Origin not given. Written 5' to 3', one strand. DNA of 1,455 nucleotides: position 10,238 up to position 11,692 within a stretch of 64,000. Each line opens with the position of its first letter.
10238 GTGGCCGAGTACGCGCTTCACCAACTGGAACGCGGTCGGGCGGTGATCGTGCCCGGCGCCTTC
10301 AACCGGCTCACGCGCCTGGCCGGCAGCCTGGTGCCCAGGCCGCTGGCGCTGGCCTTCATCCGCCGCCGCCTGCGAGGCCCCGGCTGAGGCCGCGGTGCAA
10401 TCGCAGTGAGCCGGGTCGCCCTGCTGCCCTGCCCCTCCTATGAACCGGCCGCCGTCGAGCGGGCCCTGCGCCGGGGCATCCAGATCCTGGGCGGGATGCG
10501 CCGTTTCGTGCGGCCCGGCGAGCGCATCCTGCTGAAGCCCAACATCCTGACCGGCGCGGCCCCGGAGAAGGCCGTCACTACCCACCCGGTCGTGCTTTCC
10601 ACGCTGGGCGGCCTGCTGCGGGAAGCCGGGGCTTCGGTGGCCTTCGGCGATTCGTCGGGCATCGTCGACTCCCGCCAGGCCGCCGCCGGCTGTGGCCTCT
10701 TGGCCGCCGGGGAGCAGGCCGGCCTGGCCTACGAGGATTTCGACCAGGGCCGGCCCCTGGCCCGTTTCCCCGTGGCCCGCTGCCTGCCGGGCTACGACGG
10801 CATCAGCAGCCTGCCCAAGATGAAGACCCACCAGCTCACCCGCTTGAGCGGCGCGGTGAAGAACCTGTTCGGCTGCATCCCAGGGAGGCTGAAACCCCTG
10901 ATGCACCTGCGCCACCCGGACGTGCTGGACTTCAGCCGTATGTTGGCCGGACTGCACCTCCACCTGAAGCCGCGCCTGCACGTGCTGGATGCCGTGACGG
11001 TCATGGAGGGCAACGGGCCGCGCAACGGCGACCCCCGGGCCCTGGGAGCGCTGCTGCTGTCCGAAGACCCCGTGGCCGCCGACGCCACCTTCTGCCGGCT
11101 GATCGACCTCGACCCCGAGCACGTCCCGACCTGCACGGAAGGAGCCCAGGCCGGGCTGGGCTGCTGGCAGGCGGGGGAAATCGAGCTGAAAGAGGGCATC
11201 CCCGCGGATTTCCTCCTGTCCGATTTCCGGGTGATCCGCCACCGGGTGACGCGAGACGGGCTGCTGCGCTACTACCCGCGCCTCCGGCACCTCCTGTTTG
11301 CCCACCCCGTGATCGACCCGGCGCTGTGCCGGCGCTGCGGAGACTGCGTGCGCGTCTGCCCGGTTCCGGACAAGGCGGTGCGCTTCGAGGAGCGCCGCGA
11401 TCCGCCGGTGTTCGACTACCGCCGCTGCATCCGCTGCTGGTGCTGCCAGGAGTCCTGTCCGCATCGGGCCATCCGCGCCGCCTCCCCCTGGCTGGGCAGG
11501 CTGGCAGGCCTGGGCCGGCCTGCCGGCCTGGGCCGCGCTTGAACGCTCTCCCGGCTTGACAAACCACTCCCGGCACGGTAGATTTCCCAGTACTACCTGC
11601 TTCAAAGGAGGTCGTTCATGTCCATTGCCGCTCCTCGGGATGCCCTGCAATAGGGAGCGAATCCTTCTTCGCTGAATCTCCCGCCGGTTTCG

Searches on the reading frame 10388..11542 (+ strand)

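Call 35: search_protein_families(library=pfam, proteins=[window:10388-11542:+], max_evalue=0.001)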
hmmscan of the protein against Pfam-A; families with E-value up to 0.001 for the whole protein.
window:10388-11542:+ (384 aa): 8 families
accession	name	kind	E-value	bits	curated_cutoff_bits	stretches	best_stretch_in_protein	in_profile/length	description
PF04015.17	DUF362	-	5.4e-45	154.3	24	1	47-237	1-200/200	Domain of unknown function (DUF362)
PF13237.11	Fer4_10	-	1.9e-09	37.8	25.5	1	306-358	1-53/53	4Fe-4S dicluster domain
PF00037.32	Fer4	-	3.1e-09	36.7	21.1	2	340-363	1-24/24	4Fe-4S binding domain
PF12838.12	Fer4_7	-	8e-07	29.9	27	1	314-361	2-52/52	4Fe-4S dicluster domain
PF12797.12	Fer4_2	-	9.5e-07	28.8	24.5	1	306-326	2-22/22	4Fe-4S binding domain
PF12837.12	Fer4_6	-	1.3e-06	28.5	25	1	306-326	1-21/24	4Fe-4S binding domain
PF13183.11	Fer4_8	-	2.4e-05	25.2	27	0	345-360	3-18/68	4Fe-4S dicluster domain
PF14697.11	Fer4_21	-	0.0003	21.3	35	1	308-362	2-57/59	4Fe-4S dicluster domain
